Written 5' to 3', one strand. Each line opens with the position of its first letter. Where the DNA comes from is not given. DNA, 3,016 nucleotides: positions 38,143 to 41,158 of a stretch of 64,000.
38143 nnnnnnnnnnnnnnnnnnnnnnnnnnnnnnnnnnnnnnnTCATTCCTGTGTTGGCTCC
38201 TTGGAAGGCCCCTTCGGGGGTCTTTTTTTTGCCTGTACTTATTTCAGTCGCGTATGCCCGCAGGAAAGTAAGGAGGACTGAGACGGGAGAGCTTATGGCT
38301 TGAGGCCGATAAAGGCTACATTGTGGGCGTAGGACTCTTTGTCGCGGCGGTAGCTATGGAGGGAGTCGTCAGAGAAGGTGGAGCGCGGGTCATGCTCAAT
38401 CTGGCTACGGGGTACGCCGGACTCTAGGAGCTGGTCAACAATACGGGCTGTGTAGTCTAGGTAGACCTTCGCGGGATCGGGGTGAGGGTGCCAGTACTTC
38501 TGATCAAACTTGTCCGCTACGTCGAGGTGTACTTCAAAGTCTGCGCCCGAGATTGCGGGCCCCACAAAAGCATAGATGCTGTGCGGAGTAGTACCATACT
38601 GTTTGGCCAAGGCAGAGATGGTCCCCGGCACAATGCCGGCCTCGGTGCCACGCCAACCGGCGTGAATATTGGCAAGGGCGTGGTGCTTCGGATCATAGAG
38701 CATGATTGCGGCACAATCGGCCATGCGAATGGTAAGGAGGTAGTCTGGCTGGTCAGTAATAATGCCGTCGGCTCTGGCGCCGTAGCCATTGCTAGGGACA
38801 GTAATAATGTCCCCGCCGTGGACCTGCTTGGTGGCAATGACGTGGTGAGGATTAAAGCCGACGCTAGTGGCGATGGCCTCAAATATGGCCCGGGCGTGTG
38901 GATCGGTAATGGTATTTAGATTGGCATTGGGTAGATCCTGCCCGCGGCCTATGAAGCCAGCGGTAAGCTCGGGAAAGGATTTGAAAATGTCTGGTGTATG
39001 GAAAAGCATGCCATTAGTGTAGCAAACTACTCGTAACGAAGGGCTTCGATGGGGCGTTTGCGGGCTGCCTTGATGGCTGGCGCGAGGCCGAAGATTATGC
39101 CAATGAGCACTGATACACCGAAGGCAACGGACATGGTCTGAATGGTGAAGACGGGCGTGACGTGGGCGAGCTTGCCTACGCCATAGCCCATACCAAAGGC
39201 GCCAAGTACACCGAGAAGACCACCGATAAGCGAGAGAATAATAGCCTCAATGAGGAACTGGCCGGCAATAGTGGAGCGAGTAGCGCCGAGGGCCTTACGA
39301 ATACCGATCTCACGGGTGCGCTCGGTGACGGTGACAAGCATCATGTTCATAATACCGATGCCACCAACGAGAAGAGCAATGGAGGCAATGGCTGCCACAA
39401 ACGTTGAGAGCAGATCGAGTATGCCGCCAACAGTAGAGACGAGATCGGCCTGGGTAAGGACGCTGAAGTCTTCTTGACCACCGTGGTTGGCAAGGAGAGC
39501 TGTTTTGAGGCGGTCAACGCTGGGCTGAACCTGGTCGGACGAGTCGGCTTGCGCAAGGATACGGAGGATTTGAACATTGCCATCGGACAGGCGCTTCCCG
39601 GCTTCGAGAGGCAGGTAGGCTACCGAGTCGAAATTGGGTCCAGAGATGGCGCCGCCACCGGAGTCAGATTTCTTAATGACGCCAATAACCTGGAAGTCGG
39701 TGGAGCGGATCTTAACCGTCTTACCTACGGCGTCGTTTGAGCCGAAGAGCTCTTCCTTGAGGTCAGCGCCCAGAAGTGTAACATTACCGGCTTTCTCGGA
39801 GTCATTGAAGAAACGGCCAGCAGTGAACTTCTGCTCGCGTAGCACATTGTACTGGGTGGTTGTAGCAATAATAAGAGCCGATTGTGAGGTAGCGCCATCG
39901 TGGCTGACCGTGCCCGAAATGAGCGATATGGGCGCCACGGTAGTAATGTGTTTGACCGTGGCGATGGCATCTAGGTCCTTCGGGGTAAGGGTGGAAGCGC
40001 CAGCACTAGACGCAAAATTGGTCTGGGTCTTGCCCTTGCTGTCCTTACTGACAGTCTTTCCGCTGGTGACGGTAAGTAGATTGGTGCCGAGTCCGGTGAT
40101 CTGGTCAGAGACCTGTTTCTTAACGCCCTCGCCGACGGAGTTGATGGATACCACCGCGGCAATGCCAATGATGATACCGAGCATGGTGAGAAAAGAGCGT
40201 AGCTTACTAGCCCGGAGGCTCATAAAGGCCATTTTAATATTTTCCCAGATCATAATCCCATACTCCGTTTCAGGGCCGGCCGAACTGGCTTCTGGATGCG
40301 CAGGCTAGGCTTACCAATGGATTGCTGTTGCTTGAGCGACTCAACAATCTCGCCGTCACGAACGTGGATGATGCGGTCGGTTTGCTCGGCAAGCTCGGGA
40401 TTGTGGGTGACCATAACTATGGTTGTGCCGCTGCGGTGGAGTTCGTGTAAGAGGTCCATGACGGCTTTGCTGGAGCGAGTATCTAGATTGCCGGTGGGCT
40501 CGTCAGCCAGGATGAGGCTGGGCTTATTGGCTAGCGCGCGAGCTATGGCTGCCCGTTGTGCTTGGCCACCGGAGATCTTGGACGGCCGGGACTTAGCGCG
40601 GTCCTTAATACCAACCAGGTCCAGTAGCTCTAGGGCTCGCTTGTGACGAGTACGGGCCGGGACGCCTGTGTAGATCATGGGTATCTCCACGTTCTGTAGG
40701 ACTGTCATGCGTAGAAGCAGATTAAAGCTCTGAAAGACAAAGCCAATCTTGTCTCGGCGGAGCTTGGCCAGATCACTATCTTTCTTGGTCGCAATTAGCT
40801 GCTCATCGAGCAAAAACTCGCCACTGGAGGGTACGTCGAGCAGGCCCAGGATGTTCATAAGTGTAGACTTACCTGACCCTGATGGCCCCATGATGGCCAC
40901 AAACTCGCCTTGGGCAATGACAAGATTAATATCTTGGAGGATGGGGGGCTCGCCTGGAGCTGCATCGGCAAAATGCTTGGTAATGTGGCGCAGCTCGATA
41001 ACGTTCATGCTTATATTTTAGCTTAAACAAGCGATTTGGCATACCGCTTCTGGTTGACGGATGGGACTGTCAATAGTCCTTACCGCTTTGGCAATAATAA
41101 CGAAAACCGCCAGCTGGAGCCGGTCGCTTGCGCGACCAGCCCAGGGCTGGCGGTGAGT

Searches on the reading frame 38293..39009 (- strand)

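Call 93: search_protein_families(library=pfam, proteins=[window:38293-39009:-])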
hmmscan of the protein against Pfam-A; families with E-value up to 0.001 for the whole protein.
window:38293-39009:- (238 aa): 1 family
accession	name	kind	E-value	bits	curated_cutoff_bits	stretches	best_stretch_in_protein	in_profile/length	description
PF02578.20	Cu-oxidase_4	-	9e-48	163.2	22.9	1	43-234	32-237/238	Multi-copper polyphenol oxidoreductase laccase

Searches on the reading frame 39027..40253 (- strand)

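Call 17: search_protein_families(library=pfam, proteins=[window:39027-40253:-])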
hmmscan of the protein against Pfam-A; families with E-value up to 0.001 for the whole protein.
window:39027-40253:- (408 aa): 2 families
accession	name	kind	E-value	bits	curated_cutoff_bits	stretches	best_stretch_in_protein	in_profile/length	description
PF12704.14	MacB_PCD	-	1e-38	134.2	27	1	20-250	1-205/207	MacB-like periplasmic core domain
PF02687.27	FtsX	-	1.5e-18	67.5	25.5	1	288-400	2-119/120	FtsX-like permease C-terminal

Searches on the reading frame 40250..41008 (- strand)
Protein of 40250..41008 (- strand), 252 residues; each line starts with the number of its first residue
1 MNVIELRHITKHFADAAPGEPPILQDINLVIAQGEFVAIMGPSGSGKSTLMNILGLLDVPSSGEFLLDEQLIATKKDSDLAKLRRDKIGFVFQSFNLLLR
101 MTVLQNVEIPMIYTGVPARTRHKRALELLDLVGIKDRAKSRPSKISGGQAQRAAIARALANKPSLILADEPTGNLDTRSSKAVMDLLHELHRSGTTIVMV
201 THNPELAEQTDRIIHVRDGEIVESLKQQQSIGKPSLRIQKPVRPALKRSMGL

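Call 93: search_protein_families(library=pfam, proteins=[window:40250-41008:-])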
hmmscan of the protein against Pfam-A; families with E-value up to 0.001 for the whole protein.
window:40250-41008:- (252 aa): 5 families
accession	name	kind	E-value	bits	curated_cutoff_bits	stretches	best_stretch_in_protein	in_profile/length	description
PF00005.33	ABC_tran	-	2.4e-32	112.8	25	1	24-172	1-136/137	ABC transporter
PF13304.12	AAA_21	-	1e-09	39.4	27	1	153-206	247-302/304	AAA domain, putative AbiEii toxin, Type IV TA system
PF02463.25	SMC_N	-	9.1e-08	32.2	40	1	34-217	24-212/220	RecF/RecN/SMC N terminal domain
PF13555.12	AAA_29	-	0.00055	20.1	27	1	34-52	23-40/61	P-loop containing region of AAA domain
PF01926.29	MMR_HSR1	-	0.00081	19.9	21.9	0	37-54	2-19/113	50S ribosome-binding GTPase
